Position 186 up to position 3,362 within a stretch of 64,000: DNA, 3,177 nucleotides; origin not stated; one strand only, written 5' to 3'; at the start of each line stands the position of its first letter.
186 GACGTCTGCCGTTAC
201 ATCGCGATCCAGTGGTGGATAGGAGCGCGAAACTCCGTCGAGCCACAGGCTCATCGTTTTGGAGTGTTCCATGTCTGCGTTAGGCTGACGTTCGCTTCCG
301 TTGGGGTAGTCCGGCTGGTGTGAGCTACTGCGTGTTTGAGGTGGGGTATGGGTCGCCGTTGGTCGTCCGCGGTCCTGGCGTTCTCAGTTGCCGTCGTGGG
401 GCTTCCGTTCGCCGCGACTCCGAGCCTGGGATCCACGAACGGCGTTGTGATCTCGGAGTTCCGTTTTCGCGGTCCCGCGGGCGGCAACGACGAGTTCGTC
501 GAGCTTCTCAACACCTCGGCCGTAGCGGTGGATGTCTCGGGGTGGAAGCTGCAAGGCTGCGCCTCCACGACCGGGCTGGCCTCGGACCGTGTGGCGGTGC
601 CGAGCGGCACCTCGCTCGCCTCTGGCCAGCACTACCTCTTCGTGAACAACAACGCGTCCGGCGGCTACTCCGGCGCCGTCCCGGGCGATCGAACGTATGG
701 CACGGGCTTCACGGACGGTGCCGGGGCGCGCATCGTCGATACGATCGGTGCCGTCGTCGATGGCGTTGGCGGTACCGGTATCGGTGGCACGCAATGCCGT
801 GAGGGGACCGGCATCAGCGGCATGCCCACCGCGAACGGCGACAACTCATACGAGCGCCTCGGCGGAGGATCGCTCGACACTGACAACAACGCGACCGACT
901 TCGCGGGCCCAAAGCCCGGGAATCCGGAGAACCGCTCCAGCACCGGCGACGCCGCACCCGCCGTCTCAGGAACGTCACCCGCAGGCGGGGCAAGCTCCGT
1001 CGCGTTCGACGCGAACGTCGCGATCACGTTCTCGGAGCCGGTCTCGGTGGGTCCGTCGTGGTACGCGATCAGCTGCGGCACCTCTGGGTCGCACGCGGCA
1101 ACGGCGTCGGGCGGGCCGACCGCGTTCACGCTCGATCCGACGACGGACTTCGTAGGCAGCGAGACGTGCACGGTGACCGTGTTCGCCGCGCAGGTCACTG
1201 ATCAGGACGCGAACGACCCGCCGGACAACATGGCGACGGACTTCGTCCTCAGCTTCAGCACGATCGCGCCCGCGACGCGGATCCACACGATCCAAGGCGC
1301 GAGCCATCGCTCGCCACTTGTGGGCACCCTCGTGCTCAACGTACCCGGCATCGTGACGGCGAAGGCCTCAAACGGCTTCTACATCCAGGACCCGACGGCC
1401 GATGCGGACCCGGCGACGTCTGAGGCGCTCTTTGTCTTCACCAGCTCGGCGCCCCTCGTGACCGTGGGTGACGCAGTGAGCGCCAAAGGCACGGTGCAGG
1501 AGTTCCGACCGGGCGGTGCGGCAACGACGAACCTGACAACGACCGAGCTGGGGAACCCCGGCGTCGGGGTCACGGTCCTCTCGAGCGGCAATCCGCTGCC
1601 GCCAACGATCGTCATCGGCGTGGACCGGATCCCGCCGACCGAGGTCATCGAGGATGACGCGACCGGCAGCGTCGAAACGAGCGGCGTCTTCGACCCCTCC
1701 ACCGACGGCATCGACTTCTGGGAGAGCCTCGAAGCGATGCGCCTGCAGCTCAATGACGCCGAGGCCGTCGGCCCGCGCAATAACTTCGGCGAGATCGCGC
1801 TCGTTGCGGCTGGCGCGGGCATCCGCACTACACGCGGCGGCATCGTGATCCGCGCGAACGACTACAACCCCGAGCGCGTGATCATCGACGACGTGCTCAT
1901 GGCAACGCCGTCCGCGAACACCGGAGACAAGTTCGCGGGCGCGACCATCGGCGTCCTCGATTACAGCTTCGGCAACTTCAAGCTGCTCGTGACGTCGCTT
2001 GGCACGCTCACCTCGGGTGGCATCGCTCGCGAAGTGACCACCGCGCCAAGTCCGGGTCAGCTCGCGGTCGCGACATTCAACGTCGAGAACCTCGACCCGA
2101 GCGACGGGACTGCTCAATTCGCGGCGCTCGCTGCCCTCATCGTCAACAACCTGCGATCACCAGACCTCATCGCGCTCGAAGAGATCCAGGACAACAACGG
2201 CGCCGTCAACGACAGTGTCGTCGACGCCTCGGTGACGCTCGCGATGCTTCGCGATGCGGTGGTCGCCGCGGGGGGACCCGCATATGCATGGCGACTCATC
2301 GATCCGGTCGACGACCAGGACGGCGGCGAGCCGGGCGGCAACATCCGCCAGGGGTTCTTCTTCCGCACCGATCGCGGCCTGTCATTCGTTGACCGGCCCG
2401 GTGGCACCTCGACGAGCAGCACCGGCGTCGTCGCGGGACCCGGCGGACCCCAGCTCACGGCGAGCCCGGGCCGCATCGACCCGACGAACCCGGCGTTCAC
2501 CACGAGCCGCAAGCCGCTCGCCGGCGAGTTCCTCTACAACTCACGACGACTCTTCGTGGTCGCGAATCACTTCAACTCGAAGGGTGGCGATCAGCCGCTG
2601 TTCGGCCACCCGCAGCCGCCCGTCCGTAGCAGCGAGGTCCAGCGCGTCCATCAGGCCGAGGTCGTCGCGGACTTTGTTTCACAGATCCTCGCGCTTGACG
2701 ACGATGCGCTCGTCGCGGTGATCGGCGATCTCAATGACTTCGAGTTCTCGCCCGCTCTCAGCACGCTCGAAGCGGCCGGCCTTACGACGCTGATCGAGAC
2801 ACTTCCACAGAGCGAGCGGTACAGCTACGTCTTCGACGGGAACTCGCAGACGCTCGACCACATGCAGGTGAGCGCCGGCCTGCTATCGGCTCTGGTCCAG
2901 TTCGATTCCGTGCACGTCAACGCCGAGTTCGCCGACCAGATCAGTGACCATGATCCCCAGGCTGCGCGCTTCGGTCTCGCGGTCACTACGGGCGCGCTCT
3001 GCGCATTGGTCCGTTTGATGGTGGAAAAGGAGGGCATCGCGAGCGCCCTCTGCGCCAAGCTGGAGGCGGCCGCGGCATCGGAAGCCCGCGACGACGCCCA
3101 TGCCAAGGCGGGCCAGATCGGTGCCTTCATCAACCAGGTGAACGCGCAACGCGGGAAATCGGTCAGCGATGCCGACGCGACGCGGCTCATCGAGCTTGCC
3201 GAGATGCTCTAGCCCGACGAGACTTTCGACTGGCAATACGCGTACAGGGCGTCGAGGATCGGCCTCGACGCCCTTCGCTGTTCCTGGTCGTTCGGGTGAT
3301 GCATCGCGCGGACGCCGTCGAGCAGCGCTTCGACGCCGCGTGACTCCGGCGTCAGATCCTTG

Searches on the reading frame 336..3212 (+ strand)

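Call 87: search_protein_families(library=pfam, proteins=[window:336-3212:+], max_evalue=0.00001)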
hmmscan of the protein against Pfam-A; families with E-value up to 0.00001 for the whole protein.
window:336-3212:+ (958 aa): 3 families
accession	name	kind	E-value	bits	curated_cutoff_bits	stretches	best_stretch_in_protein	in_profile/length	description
PF13205.12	Big_5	-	5.9e-13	49.9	23.6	1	206-309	3-105/105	Bacterial Ig-like domain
PF00932.25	LTD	-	4.2e-11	43.6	34.3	1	34-144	5-105/109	Lamin Tail Domain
PF19580.5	Exo_endo_phos_3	-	8.5e-06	25.4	27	0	714-852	120-255/311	Endonuclease/Exonuclease/phosphatase family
